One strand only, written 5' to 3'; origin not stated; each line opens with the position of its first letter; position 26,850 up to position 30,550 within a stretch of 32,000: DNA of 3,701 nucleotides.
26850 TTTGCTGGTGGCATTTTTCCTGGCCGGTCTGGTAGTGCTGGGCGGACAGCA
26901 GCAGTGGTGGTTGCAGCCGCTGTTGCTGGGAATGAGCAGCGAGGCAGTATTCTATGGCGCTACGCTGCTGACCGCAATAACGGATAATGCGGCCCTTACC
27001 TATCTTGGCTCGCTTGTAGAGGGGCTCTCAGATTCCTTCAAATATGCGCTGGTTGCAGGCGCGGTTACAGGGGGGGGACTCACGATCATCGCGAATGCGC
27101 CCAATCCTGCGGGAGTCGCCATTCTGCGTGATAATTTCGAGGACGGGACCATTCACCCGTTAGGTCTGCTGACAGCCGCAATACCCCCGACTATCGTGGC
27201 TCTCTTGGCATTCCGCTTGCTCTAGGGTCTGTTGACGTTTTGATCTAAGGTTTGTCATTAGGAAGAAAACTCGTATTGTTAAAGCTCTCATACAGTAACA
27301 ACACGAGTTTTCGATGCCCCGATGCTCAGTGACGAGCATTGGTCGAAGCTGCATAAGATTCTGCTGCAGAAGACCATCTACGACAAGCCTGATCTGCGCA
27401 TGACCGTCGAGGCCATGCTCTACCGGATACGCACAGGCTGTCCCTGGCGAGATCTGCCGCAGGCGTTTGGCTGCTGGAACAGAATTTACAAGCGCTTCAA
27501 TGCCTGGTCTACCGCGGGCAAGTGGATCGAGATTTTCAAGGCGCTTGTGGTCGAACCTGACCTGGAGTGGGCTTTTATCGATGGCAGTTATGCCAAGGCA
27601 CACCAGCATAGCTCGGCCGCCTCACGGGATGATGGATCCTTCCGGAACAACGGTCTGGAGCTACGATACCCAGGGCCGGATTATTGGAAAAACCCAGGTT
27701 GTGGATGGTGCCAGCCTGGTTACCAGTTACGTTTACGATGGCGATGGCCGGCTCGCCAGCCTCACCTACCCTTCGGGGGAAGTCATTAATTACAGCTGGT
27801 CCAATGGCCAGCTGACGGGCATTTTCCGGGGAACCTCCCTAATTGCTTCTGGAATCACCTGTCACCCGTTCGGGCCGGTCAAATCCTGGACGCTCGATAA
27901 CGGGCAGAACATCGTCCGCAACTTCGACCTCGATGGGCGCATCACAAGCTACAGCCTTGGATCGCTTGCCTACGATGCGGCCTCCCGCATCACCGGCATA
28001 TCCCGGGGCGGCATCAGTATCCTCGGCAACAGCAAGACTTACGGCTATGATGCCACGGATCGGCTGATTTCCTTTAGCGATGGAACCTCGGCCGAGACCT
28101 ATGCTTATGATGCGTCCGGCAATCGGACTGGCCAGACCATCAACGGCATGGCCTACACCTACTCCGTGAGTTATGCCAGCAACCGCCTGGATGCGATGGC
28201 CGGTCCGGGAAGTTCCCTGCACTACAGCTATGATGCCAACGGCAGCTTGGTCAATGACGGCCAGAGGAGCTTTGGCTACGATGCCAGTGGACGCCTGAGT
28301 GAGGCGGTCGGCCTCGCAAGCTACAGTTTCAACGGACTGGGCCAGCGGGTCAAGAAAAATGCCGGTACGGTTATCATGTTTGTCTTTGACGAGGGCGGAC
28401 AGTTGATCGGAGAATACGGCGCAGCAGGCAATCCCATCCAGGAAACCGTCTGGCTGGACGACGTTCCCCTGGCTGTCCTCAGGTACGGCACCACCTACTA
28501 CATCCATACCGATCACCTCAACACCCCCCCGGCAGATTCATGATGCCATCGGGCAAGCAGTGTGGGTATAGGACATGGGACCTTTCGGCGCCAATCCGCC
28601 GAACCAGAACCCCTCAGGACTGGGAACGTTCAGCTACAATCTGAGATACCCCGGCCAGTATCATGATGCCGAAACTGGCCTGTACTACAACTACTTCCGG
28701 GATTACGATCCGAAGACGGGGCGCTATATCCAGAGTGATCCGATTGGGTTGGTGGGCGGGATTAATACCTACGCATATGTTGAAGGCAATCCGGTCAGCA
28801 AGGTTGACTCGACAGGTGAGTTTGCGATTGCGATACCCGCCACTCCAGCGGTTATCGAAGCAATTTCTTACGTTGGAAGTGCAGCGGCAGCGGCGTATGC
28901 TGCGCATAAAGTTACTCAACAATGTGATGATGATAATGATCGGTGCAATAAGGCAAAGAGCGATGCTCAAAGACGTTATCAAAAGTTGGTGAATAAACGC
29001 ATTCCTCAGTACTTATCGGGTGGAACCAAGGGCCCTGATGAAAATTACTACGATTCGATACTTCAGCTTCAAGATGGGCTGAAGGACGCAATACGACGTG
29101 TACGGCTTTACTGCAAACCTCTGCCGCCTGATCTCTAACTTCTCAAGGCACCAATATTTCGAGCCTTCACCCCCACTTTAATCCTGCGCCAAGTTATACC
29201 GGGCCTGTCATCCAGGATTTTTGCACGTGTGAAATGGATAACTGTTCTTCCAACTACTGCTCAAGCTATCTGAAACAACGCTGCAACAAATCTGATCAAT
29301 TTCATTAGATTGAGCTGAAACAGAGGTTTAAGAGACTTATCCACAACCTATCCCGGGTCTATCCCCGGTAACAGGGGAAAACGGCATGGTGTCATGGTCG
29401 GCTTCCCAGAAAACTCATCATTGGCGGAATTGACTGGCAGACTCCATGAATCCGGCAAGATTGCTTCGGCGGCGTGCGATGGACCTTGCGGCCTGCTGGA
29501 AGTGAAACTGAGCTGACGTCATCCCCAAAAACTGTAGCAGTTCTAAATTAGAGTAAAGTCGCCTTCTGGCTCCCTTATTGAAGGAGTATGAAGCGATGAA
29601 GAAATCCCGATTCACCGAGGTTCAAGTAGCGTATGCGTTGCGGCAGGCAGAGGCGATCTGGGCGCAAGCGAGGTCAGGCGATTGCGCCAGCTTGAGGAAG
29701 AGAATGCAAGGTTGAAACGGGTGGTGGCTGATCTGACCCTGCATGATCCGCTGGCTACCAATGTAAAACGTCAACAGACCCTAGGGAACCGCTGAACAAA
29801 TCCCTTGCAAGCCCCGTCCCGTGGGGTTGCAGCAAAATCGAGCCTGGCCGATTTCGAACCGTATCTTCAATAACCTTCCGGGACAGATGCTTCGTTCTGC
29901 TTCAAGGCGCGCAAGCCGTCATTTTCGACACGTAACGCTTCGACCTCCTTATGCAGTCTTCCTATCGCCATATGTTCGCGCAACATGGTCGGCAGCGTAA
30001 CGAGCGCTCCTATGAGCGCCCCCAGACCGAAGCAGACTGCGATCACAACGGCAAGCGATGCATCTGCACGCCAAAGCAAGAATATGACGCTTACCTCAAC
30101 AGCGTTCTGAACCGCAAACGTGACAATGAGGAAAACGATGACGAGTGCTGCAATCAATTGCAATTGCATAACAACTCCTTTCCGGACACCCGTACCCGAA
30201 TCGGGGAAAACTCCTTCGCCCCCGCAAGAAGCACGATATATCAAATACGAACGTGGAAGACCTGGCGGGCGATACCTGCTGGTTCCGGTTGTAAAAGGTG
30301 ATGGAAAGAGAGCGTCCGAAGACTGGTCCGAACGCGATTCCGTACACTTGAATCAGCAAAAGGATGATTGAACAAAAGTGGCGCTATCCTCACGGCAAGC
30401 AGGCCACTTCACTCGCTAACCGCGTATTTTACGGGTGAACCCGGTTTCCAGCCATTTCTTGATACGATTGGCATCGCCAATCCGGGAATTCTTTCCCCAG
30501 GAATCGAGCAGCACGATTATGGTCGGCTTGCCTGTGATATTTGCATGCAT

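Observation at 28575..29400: Rhs C-terminal tip of unrecognised type with no immunity gene downstream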

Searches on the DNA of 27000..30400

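Call 70: search_rna_families(source=window, start=27000, end=30400, threshold=evalue, max_evalue=1)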
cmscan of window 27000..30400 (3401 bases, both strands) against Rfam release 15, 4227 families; matches with E-value up to 1: 1.
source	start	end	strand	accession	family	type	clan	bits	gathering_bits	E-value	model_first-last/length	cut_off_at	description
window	27260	27319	-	RF00965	mir-549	Gene; miRNA;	-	21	93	0.96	1-72/72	no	mir-549 microRNA precursor family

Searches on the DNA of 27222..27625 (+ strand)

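Call 58: search_dna_similar(query=window:27222-27625:+, collection=plasmids, mode=distant, max_rows=12)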
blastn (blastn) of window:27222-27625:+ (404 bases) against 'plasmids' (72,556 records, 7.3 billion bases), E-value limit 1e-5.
Records with a match: 23; places in all: 36; records where one place covers at least 80% of the query: 11.
Best place of each record, by identity: 80-90% 1; 60-80% 22.
By first word of the organism name: Pseudomonas 7; Azotobacter 6; Aeromonas 3; Methylomonas 2; Raoultella 1; Oceanisphaera 1; Stutzerimonas 1; Halomonas 1; Xenorhabdus 1.
By predicted mobility (MOB-suite, as given by PLSDB): non-mobilizable 9; mobilizable 8; conjugative 6.
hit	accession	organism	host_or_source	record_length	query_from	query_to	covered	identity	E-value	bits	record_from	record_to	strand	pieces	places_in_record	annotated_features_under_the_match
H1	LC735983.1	Raoultella planticola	-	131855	1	391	97%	76.6%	2e-75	290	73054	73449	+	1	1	ISPa67: IS5-like element ISPa67 family transposase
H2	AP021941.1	Aeromonas veronii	-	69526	1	391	97%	76.6%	2e-75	290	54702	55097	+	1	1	DDE transposase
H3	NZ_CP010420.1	Azotobacter chroococcum NCIMB 8003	cell culture,soil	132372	1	390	97%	75.2%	4e-64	252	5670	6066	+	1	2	IS5 family transposase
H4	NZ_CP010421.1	Azotobacter chroococcum NCIMB 8003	cell culture,soil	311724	1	390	97%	75.2%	4e-64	252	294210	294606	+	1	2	IS5 family transposase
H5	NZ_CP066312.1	Azotobacter chroococcum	single,soil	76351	1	390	97%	74.4%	2e-60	239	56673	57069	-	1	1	IS5 family transposase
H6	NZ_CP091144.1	Pseudomonas avellanae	hazelnut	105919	1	391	97%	73.7%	4e-58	233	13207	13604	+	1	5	IS5 family transposase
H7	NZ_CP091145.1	Pseudomonas avellanae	hazelnut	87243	1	391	97%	73.7%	4e-58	233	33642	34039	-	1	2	IS5 family transposase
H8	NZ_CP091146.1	Pseudomonas avellanae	hazelnut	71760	1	391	97%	73.7%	4e-58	233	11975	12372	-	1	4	IS5 family transposase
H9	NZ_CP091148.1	Pseudomonas avellanae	hazelnut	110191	1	391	97%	73.7%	4e-58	233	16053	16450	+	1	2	IS5 family transposase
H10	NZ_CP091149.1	Pseudomonas avellanae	hazelnut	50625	1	391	97%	73.7%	4e-58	233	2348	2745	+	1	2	IS5 family transposase | type II toxin-antitoxin system RelE/ParE family toxin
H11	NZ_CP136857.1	Oceanisphaera sp. IT1-181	-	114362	1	390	97%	71.5%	9e-47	195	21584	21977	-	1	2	none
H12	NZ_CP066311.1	Azotobacter chroococcum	single,soil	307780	83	390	76%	77.6%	7e-61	242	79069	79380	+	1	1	IS5 family transposase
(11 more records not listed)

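Call 59: get_annotated_region(hit=H1, flank=1200)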
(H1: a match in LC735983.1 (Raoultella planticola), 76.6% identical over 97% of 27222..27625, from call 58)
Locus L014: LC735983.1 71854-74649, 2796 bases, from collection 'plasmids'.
description: Raoultella planticola 12CC3 plasmid p12CC3_GES-5 DNA, complete sequence
organism: Raoultella planticola (NCBI taxid 575)
taxonomy: Bacteria; Pseudomonadota; Gammaproteobacteria; Enterobacterales; Enterobacteriaceae; Raoultella; Raoultella planticola
host: -; source: -; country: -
typing (MOB-suite, as given by PLSDB): mobilizable; replicon IncFII,IncR,rep_cluster_2183; relaxase MOBF
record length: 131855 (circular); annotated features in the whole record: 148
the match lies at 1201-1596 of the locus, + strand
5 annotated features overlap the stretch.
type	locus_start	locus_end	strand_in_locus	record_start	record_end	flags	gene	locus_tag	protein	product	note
CDS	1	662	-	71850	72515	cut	-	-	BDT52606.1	hypothetical protein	-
CDS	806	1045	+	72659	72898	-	-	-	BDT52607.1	hypothetical protein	-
CDS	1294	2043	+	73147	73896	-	ISPa67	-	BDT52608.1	IS5-like element ISPa67 family transposase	-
CDS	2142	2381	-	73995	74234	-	-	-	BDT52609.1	hypothetical protein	-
CDS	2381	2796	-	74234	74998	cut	parB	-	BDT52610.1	chromosome partitioning protein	-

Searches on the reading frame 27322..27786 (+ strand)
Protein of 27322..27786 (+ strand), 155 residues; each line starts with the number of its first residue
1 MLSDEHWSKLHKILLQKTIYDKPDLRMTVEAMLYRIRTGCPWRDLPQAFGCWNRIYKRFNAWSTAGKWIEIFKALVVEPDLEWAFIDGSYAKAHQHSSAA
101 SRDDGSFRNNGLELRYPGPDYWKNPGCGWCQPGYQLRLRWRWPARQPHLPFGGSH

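Call 6: search_protein_families(library=pfam, proteins=[window:27322-27786:+], max_evalue=1)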
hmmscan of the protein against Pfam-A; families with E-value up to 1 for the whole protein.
window:27322-27786:+ (155 aa): 1 family
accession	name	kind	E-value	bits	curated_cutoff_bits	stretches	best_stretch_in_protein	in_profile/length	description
PF13340.11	DUF4096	-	3.1e-22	79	34.3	1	2-72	1-76/76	Putative transposase of IS4/5 family (DUF4096)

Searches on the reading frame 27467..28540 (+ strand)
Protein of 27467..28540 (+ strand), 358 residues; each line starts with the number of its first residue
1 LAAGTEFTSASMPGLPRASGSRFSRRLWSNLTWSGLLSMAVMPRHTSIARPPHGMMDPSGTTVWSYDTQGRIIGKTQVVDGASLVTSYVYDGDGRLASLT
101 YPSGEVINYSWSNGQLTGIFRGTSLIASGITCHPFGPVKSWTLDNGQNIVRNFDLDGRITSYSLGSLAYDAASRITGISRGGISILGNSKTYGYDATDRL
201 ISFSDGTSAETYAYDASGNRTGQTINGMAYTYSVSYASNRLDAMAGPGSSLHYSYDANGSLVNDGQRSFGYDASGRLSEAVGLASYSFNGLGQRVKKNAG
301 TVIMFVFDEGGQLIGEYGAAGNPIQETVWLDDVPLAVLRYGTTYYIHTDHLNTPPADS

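Call 6: search_protein_families(library=pfam, proteins=[window:27467-28540:+], max_evalue=1)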
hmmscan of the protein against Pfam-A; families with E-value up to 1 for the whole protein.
window:27467-28540:+ (358 aa): 5 families
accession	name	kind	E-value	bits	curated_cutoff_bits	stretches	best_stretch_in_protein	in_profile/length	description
PF05593.20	RHS_repeat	-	1.3e-20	73.7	22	6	76-105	8-37/38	RHS Repeat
PF15283.12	DUF4595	-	5.7e-05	23.6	34.2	2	65-119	55-115/202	Domain of unknown function (DUF4595) with porin-like fold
PF03527.20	RHS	-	0.072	13.4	27.9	0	344-354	2-12/38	RHS protein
PF22639.1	Gp18_dom_I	-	0.16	12.4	27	1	74-117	25-66/93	Tail sheath protein Gp18-like domain I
PF11012.13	DUF2850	-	0.59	10.9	22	0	144-169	28-53/79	Protein of unknown function (DUF2850)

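Call 9: search_protein_families(library=ncbifam, proteins=[window:27467-28540:+], max_evalue=1)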
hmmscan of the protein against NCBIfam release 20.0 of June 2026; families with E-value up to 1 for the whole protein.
window:27467-28540:+ (358 aa): 2 families
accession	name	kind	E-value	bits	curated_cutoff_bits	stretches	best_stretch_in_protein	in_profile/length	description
TIGR01643.1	YD_repeat_2x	repeat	9.3e-16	57.6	15.8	3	194-226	1-34/42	YD repeat-containing protein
NF041261.1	RHS_core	equivalog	2.7e-07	28.8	2000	1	61-306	557-803/1261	RHS element core protein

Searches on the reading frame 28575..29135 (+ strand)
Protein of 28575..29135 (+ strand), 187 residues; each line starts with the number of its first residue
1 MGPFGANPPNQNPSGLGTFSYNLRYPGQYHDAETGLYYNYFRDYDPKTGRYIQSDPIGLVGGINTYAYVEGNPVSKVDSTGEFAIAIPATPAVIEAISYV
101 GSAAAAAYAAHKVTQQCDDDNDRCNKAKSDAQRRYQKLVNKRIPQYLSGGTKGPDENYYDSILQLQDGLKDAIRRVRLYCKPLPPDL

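Call 6: search_protein_families(library=pfam, proteins=[window:28575-29135:+], max_evalue=1)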
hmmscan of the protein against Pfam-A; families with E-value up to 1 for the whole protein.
window:28575-29135:+ (187 aa): 1 family
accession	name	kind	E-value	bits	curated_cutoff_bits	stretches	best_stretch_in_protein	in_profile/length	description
PF17780.6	OCRE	-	0.33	11.4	24.7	1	27-55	12-42/52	OCRE domain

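Call 9: search_protein_families(library=ncbifam, proteins=[window:28575-29135:+], max_evalue=1)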
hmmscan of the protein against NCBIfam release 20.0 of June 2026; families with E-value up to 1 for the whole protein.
window:28575-29135:+ (187 aa): 2 families
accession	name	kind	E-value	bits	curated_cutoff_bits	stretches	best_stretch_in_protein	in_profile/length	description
TIGR03696.1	Rhs_assc_core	domain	2.6e-25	88.7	32.5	1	3-81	3-75/76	RHS repeat-associated core domain-containing protein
NF041261.1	RHS_core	equivalog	6.7e-16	57.3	2000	1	21-81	1201-1260/1261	RHS element core protein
